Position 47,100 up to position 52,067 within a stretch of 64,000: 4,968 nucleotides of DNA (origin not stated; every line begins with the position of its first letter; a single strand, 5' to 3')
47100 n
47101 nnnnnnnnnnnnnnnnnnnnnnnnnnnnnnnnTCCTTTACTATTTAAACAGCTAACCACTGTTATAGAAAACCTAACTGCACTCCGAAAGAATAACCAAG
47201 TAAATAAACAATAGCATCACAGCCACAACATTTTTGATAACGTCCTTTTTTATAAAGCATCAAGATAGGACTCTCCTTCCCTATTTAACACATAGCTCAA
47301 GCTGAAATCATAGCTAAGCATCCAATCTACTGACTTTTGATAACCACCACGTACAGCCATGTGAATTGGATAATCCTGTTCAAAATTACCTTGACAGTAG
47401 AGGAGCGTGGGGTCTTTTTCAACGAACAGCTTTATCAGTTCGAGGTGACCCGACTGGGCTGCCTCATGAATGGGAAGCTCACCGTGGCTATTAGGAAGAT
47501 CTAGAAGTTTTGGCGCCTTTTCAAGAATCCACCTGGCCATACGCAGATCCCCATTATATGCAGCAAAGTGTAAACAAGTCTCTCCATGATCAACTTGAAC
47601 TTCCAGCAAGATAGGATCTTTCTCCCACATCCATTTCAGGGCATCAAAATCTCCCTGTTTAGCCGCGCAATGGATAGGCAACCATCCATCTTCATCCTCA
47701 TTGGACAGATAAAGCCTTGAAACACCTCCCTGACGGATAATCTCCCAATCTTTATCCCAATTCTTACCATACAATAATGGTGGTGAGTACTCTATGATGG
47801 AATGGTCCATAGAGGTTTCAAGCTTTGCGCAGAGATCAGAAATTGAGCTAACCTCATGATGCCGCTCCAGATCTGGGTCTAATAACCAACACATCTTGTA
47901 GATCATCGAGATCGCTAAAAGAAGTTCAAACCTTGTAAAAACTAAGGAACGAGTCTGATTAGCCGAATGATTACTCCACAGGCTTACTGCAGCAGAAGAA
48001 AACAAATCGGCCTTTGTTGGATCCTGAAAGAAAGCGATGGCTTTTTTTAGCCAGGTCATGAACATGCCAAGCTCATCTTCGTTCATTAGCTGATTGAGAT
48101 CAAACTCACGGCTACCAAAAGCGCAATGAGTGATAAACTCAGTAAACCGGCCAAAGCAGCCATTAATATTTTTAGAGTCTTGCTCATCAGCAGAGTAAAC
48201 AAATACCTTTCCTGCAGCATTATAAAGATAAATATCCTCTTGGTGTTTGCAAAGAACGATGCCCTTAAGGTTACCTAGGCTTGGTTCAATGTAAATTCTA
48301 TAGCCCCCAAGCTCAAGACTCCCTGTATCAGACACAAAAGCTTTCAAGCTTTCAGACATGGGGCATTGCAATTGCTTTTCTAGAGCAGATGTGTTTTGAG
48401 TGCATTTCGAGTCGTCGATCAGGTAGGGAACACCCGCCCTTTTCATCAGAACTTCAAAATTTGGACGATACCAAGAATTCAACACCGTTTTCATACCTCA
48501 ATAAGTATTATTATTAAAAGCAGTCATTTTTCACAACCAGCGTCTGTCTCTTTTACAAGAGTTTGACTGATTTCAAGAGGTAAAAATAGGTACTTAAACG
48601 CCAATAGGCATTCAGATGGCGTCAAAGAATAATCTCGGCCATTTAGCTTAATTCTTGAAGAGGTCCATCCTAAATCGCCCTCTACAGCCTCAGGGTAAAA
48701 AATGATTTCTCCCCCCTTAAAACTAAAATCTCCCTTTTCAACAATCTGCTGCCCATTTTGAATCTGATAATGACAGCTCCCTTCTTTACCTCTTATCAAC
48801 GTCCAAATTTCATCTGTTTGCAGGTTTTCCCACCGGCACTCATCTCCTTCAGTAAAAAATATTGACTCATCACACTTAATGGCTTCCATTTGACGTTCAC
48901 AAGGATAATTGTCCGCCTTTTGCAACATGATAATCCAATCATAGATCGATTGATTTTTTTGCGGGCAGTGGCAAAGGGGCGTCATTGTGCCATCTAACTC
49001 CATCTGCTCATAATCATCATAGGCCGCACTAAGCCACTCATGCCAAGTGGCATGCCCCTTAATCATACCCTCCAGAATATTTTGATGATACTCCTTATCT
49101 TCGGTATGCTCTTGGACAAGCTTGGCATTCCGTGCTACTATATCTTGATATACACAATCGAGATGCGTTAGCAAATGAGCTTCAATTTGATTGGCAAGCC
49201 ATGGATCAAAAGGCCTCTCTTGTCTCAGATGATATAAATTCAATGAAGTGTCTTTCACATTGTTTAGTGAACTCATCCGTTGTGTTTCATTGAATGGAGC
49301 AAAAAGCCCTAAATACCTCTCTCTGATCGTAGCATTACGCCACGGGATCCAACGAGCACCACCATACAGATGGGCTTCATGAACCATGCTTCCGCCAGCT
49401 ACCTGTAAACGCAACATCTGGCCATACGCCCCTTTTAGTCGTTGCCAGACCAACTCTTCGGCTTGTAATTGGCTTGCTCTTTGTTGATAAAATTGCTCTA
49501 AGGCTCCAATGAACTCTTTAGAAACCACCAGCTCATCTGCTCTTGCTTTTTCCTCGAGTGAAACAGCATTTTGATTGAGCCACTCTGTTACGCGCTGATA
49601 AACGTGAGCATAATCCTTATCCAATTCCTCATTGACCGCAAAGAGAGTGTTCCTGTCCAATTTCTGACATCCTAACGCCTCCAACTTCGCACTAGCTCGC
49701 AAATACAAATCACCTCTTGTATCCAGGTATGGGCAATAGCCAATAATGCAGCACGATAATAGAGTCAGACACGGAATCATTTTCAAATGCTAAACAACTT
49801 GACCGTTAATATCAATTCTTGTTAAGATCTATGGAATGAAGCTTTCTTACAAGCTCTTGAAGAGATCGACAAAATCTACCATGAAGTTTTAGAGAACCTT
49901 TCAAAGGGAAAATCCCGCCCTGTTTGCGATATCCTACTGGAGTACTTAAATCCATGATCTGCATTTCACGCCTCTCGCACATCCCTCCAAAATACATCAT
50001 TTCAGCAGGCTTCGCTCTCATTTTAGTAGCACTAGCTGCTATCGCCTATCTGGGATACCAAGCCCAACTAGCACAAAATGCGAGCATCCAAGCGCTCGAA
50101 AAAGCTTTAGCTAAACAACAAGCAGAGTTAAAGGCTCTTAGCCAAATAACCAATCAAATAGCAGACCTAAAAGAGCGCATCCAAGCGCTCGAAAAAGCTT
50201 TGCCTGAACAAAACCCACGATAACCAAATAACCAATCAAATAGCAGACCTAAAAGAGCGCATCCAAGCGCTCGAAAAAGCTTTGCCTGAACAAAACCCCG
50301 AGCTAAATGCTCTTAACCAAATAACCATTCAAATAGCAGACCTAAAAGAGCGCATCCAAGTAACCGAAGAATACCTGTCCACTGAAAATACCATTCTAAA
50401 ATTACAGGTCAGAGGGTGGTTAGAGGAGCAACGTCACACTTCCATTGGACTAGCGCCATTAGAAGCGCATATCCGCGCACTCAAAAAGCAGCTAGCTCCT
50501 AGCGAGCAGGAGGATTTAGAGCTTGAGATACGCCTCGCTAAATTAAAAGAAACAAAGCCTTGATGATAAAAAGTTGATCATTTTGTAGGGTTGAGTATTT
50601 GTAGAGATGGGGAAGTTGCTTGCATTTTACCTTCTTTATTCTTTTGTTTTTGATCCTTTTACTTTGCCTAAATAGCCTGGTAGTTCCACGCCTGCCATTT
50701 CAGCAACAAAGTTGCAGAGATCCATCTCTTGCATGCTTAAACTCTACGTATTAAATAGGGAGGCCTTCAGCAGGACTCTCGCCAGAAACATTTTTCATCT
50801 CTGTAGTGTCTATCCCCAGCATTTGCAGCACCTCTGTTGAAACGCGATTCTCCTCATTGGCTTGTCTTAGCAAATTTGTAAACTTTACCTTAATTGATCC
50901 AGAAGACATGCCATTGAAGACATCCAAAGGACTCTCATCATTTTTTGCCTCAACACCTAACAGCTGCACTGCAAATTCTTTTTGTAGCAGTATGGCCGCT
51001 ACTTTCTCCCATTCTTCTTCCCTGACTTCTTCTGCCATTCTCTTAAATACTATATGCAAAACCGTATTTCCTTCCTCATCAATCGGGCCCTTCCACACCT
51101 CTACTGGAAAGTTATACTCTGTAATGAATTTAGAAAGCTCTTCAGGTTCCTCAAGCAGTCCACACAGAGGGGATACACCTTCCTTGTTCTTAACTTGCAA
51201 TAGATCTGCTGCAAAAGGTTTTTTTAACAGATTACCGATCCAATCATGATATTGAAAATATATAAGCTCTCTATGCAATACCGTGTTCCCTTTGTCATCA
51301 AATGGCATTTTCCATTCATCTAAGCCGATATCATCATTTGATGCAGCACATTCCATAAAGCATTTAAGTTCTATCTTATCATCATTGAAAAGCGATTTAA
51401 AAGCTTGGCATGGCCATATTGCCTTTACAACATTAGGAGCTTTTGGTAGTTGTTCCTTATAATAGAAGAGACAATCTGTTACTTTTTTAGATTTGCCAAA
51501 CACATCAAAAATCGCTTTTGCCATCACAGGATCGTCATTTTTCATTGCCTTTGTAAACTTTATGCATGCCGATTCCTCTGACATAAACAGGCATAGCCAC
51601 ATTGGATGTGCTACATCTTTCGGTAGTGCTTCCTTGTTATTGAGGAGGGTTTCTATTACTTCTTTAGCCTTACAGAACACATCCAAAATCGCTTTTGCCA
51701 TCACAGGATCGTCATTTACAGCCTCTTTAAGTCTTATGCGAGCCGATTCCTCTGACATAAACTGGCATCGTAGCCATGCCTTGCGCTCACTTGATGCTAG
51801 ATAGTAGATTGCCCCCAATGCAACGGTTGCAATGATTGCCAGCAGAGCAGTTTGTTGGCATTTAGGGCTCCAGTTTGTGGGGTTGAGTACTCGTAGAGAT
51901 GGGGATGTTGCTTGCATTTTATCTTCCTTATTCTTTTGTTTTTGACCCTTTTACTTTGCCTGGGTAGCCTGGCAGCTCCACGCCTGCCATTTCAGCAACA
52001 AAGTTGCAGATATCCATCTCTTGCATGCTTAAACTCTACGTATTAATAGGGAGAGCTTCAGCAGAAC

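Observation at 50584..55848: NfeD-flotillin operon extended by a tandemly amplified ankyrin-like gene array that carries the flotillin tail as a conserved mini-ORF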

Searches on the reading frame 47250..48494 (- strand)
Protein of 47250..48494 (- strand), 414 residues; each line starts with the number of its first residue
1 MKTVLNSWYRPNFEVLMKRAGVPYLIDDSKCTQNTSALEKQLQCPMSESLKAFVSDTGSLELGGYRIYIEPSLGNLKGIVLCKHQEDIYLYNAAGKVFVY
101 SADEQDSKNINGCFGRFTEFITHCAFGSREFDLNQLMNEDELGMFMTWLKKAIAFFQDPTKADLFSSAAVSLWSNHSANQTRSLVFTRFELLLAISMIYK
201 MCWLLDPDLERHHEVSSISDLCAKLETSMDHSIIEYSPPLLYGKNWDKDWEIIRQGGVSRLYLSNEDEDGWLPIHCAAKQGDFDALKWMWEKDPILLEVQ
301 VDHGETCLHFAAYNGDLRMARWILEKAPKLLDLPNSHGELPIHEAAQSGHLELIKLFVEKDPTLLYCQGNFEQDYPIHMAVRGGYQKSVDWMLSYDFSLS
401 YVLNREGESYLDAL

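Call 12: search_protein_families(library=pfam, proteins=[window:47250-48494:-], max_evalue=0.001)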
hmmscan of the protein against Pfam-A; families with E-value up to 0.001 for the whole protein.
window:47250-48494:- (414 aa): 6 families
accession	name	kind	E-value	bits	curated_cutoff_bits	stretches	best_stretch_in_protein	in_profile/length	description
PF13637.12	Ank_4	-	5.3e-20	71.5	22.7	3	342-392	1-49/50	Ankyrin repeats (many copies)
PF12796.13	Ank_2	-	1.2e-17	64.7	27.3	2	266-327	25-83/90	Ankyrin repeats (3 copies)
PF00023.36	Ank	-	3.3e-16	58.9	21.1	1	303-327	1-26/33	Ankyrin repeat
PF13606.12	Ank_3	-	2.4e-15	55.3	22.3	0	303-328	1-26/30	Ankyrin repeat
PF13857.12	Ank_5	-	1.1e-13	51.6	27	1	294-345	6-56/56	Ankyrin repeats (many copies)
PF14567.11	SUKH_5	-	0.00025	21.3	27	0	33-68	25-60/142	SMI1-KNR4 cell-wall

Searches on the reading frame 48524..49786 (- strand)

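Call 4: search_protein_families(library=pfam, proteins=[window:48524-49786:-], max_evalue=0.1)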
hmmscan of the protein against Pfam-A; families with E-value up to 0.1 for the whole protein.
window:48524-49786:- (420 aa): 1 family
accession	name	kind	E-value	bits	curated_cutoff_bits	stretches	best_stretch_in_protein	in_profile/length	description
PF24608.2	PDDEXK_15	-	0.064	13.6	27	0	212-292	42-115/164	Phage putative PDDEXK endonuclease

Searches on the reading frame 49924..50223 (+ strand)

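Call 4: search_protein_families(library=pfam, proteins=[window:49924-50223:+], max_evalue=0.1)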
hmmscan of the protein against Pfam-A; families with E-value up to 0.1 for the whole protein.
window:49924-50223:+ (99 aa): 14 families
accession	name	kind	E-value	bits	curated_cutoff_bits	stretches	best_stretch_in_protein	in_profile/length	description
PF06667.17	PspB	-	0.0015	19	25.6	1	65-98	36-69/73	Phage shock protein B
PF10144.15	SMP_2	-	0.0017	18.5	28.9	1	25-92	15-79/159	Bacterial virulence factor haemolysin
PF20663.3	COG4_N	-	0.0081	16.6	27.3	1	60-97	40-77/107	Conserved oligomeric Golgi complex subunit 4, N-terminal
PF11803.13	UXS1_N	-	0.0083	16.8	30.1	1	33-94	17-71/75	UDP-glucuronate decarboxylase N-terminal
PF06305.16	LapA_dom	-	0.012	15.9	28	1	25-69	24-63/64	Lipopolysaccharide assembly protein A domain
PF04102.17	SlyX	-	0.013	16.6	30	1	51-96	15-57/67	SlyX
PF10398.14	DUF2443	-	0.016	15.6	25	1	68-91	48-71/79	Protein of unknown function (DUF2443)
PF04350.18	PilO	-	0.017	15.7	22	1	51-97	4-50/145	Pilus assembly protein, PilO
PF23991.1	DUF7310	-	0.023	15.6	40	1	55-93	5-46/83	Coiled-coil region of unknown function (DUF7310)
PF16808.10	PKcGMP_CC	-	0.043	13.8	35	0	84-96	8-20/35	Coiled-coil N-terminus of cGMP-dependent protein kinase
PF08654.15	DASH_Dad2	-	0.053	14.4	26.9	1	61-93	3-35/99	DASH complex subunit Dad2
PF06103.16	DUF948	-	0.066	13.8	37.2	1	25-91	4-72/89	Bacterial protein of unknown function (DUF948)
PF05615.18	THOC7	-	0.076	13.8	28.7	1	49-94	61-104/136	Tho complex subunit 7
PF08623.16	TIP120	-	0.081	13.2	25.9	1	10-88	84-157/166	TATA-binding protein interacting (TIP20)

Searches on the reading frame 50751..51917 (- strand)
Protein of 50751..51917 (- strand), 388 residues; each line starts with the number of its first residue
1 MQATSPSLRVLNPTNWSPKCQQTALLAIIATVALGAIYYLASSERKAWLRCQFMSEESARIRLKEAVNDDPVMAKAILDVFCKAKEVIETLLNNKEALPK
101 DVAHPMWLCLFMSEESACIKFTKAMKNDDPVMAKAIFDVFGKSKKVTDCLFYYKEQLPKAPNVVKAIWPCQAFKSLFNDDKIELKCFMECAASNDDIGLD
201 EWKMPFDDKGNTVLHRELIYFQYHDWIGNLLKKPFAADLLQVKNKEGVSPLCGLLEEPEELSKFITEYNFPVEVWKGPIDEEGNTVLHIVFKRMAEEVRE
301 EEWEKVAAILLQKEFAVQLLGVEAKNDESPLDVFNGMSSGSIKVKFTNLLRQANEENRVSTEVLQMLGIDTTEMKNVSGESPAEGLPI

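Call 4: search_protein_families(library=pfam, proteins=[window:50751-51917:-], max_evalue=0.1)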
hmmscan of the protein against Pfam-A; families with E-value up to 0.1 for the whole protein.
window:50751-51917:- (388 aa): 0 families

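Call 44: predict_structure(alignment_id=A3)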
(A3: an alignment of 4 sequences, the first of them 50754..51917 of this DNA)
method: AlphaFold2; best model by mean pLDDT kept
length: 388 residues; sequences in the alignment: 4
mean_pLDDT: 75.6   pTM: 0.57
mean pLDDT of the five models: 75.6, 74.6, 74.3, 72.1, 70.9
residues with pLDDT >= 90: 90; 70-90: 178; 50-70: 89; < 50: 31
segments of 3 or more residues with pLDDT < 50: 1-9, 100-103, 180-182, 375-388
pLDDT, mean of each block of 10 residues (from residue 1): 40 66 72 65 74 83 79 77 71 57 57 76 81 80 70 65 71 55 60 73 80 81 71 90 91 88 90 93 94 84 92 94 93 84 86 90 89 47 35
secondary structure, 60 per line:
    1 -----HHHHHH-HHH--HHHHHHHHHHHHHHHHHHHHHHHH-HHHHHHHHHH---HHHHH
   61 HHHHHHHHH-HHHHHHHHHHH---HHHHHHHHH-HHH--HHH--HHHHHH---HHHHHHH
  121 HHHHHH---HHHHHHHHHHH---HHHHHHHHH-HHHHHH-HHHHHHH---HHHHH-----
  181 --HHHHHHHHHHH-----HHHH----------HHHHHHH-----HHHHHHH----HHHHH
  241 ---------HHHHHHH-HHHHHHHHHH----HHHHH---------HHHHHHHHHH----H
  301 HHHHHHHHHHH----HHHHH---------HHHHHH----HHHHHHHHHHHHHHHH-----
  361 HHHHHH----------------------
elements in order: H6-11 H18-41 H43-52 H56-69 H71-81 H85-93 H105-110 H114-126 H130-140 H144-152 H154-159 H161-167 H171-175 H183-193 H199-202 H213-219 H225-231 H236-240 H250-256 H258-267 H272-276 H286-295 H300-311 H316-320 H330-335 H340-355 H361-366
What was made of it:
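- On Ankyrin-repeat proteins: The AF2 model of ANK1 has mean pLDDT 75.6 and is all-helical (call 44).
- On Chlamydial Inc (inclusion membrane) proteins: AF2 predicts one long helix at 18-41 (call 44).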

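Call 47: fold_search(model_id=the predicted structure, library=pdb)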
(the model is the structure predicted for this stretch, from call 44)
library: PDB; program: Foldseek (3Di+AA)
matches with E <= 10: 919; with E <= 0.001: 0
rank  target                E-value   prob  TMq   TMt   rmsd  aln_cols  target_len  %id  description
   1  5ma9_C                4.0e-03  1.00  0.26  0.33  11.6       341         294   12  GFP-binding DARPin fusion gc_R11 (released 2017-11-08)
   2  8v0e_B                4.7e-03  1.00  0.33  0.36  10.8       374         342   11  ANK repeat of MIB1 (released 2024-09-25)
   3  7qnl                  6.1e-03  1.00  0.29  0.44  11.2       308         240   12  LOV2-DARPIN FUSION - D4_DeltaLOV (released 2023-07-05)
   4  5ybe_A                7.8e-03  1.00  0.23  0.32  11.2       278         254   16  Structure of KANK1/KIF21A complex (released 2017-11-29)
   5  6tmd                  8.1e-03  1.00  0.26  0.36  10.6       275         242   12  Crystal structure of KANK2 ankyrin repeats mutant (A670V) (released 2020-12-16)
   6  9e5c_5o               9.9e-03  1.00  0.30  0.33  17.6       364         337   14  Cryo-EM structure of 96 nm repeat of microtubule doublet from T. brucei flagellum (released 2025-03-12)
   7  5ybu_A                1.1e-02  0.99  0.23  0.31  11.2       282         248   16  Structure of the KANK1 ankyrin domain in complex with KIF21A peptide (released 2017-12-06)
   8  5ybj                  1.2e-02  0.99  0.23  0.32  11.3       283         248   15  Structure of apo KANK1 ankyrin domain (released 2017-12-06)
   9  6kyk_B                1.2e-02  1.00  0.31  0.34   9.0       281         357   14  Crystal structure of Shank3 NTD-ANK mutant in complex with Rap1 (released 2019-12-04)
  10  7n2b_A                1.2e-02  1.00  0.30  0.29  14.4       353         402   14  A DARPin semi-rigidly fused to the 3TEL crystallization chaperone (released 2021-06-09)
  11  7ddx_A                1.4e-02  0.97  0.22  0.30  11.5       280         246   18  Crystal structure of KANK1 S1179F mutant in complex wtih eIF4A1 (released 2021-09-08)
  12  7tbn_A                1.5e-02  0.99  0.24  0.25  16.8       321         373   16  LOV2-DARPIN fusion : D11 (released 2023-07-05)
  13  4hbd                  1.7e-02  0.99  0.26  0.36  10.7       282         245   12  Crystal structure of KANK2 ankyrin repeats (released 2012-12-12)
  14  1oy3_D                1.9e-02  1.00  0.27  0.44   8.5       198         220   18  CRYSTAL STRUCTURE OF AN IKBBETA/NF-KB P65 HOMODIMER COMPLEX (released 2003-05-20)
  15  1nfi_E                2.0e-02  1.00  0.31  0.50   6.6       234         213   13  I-KAPPA-B-ALPHA/NF-KAPPA-B COMPLEX (released 1998-11-18)
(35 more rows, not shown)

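Call 58: search_protein_families(library=ncbifam, proteins=[window:50751-51917:-], max_evalue=1)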
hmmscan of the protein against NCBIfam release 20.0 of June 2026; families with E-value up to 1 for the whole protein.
window:50751-51917:- (388 aa): 0 families
